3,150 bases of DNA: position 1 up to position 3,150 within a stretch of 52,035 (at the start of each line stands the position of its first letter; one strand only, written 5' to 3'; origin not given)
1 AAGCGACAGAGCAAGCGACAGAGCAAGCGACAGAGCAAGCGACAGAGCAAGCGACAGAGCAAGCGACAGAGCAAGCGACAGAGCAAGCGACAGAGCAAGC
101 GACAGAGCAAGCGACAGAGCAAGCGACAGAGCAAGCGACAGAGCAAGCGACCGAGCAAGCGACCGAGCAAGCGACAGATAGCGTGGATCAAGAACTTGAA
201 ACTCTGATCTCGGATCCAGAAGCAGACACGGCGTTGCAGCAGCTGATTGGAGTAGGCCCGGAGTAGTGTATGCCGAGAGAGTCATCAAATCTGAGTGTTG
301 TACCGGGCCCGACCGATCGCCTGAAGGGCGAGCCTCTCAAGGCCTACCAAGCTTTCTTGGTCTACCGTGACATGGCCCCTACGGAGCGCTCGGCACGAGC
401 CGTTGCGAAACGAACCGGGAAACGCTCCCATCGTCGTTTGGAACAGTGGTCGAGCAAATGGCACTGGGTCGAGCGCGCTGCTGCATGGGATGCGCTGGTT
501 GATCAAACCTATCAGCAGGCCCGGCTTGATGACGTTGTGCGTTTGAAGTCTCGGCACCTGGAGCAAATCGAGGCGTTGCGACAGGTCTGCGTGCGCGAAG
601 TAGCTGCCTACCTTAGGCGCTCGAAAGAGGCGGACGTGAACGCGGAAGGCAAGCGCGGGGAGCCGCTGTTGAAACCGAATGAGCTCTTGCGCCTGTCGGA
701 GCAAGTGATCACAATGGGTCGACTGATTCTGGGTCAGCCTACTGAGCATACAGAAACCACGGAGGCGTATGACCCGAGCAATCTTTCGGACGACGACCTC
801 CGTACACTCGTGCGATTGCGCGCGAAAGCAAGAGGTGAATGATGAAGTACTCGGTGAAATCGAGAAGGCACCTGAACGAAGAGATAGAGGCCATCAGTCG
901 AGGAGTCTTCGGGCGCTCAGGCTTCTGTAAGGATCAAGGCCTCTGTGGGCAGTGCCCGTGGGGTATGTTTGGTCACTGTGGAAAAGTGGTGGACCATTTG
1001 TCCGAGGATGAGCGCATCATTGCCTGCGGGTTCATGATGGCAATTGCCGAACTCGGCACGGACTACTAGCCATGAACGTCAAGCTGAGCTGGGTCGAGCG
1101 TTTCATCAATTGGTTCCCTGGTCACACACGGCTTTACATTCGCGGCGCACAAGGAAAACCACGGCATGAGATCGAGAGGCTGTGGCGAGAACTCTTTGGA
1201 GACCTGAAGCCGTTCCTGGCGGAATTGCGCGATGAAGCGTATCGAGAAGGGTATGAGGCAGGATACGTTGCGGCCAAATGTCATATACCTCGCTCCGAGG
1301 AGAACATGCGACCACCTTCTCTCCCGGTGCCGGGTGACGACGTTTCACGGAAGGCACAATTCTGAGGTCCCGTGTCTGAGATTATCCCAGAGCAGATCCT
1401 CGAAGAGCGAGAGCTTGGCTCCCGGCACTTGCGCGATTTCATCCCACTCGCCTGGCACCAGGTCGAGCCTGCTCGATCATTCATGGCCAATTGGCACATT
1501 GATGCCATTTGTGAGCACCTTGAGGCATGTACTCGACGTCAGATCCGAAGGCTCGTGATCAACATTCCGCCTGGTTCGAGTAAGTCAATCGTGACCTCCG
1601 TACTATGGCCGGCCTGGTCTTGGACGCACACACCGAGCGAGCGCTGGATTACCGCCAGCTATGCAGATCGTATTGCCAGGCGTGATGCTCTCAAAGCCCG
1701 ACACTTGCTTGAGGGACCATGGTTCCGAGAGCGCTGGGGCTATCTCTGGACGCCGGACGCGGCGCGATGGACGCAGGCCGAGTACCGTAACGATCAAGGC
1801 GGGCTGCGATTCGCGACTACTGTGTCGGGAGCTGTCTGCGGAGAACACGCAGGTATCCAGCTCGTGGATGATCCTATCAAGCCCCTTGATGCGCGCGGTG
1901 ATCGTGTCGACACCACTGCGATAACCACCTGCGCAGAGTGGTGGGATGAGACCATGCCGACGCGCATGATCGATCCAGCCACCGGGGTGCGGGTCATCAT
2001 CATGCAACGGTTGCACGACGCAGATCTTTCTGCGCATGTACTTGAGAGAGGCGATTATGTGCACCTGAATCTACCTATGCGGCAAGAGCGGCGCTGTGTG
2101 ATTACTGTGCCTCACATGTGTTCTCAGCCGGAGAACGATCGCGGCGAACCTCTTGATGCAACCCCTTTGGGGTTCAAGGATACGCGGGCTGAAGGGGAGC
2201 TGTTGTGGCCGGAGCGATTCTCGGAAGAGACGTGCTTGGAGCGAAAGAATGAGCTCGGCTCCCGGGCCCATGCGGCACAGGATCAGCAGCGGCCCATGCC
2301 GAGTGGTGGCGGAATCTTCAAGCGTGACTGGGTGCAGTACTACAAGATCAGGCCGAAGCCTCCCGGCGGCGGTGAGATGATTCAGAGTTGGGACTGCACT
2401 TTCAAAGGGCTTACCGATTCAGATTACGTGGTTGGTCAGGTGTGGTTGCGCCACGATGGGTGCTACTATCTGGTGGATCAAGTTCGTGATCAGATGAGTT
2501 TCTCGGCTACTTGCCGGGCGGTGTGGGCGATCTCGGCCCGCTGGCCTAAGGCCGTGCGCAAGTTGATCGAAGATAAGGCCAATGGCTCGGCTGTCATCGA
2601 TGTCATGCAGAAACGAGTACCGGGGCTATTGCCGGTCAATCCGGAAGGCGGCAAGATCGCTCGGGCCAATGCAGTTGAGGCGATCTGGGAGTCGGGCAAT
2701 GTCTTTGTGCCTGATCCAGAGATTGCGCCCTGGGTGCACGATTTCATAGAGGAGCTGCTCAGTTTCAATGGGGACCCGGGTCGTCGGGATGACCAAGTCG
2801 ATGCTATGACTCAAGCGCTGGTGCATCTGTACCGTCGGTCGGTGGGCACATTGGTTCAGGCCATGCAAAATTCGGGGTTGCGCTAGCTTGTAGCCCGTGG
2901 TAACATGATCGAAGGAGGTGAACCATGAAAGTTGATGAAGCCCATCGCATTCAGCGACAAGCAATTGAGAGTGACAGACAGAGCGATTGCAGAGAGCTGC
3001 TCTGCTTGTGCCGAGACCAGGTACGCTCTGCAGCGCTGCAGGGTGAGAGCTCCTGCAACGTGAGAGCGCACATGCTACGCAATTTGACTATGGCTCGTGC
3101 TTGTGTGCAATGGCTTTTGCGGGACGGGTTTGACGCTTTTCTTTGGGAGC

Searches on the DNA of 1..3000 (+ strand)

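Call 9: search_dna_similar(query=window:1-3000:+, collection=phages, mode=distant)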
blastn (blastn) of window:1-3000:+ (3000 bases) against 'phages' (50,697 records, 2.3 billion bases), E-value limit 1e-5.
Records with a match: 2; places in all: 2; records where one place covers at least 80% of the query: 0.
Best place of each record, by identity: 60-80% 2.
By first word of the organism name: Faecalibacterium 2.
By host as written in the record: Faecalibacterium prausnitzii 2.
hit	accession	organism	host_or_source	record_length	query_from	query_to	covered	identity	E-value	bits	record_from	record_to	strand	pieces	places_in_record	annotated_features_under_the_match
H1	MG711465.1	Faecalibacterium phage FP_Brigit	Faecalibacterium prausnitzii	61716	2389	2672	9%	65.9%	7e-9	71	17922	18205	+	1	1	terminase large subunit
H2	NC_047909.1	Faecalibacterium phage FP_Brigit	Faecalibacterium prausnitzii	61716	2389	2672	9%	65.9%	7e-9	71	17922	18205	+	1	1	terminase large subunit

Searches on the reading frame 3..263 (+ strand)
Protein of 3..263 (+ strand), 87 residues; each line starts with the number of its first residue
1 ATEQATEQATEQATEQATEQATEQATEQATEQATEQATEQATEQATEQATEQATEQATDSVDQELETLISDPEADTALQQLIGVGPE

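Call 58: predict_structure(protein=window:3-263:+)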
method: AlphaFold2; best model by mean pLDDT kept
length: 87 residues; sequences in the alignment: 1
mean_pLDDT: 91.1   pTM: 0.53
mean pLDDT of the five models: 91.1, 89.6, 89.1, 88.9, 86.9
residues with pLDDT >= 90: 66; 70-90: 18; 50-70: 3; < 50: 0
segments of 3 or more residues with pLDDT < 50: none
pLDDT, mean of each block of 10 residues (from residue 1): 95 96 95 94 94 95 90 82 72
secondary structure, 60 per line:
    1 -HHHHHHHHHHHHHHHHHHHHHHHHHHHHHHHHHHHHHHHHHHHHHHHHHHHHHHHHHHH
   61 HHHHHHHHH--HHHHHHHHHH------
elements in order: H2-69 H72-81
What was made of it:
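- Closest known: Perfect in-frame tandem repeats. Different: The core is predicted helical rather than disordered (call 58).
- AlphaFold2 predicts a helix over residues 2-69 of the 87-aa fragment, with mean pLDDT 91 (call 58).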

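Call 74: list_cluster_members(proteins=[window:3-263:+, window:51884-52033:+, window:183-263:+])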
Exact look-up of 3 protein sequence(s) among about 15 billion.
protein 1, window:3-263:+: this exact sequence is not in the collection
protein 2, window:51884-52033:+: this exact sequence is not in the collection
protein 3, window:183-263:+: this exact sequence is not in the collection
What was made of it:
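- None of the three partial products I looked up (window 3-263, 51884-52033, 183-263) is in the protein collection (call 74), so no gene caller's output for them is on record.
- Tried and rejected: They are not present (call 74).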

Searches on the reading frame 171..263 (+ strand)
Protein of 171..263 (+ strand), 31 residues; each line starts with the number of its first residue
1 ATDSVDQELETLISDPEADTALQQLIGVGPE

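Call 66: search_protein_representatives(protein=window:171-263:+)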
Query: 31 residues. Proteins with E-value up to 0.001 (for the whole library): 0; up to 1e-10: 0; up to 1e-30: 0. The best 0 are listed.
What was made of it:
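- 171..266 (+): Degenerate last unit (ATDS), then the acidic 31-codon tail and the TAG stop at 264-266. The last codons carry the GGAG ribosome-binding site of terS. No homologue was found among 1.84 billion representative proteins (call 66).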
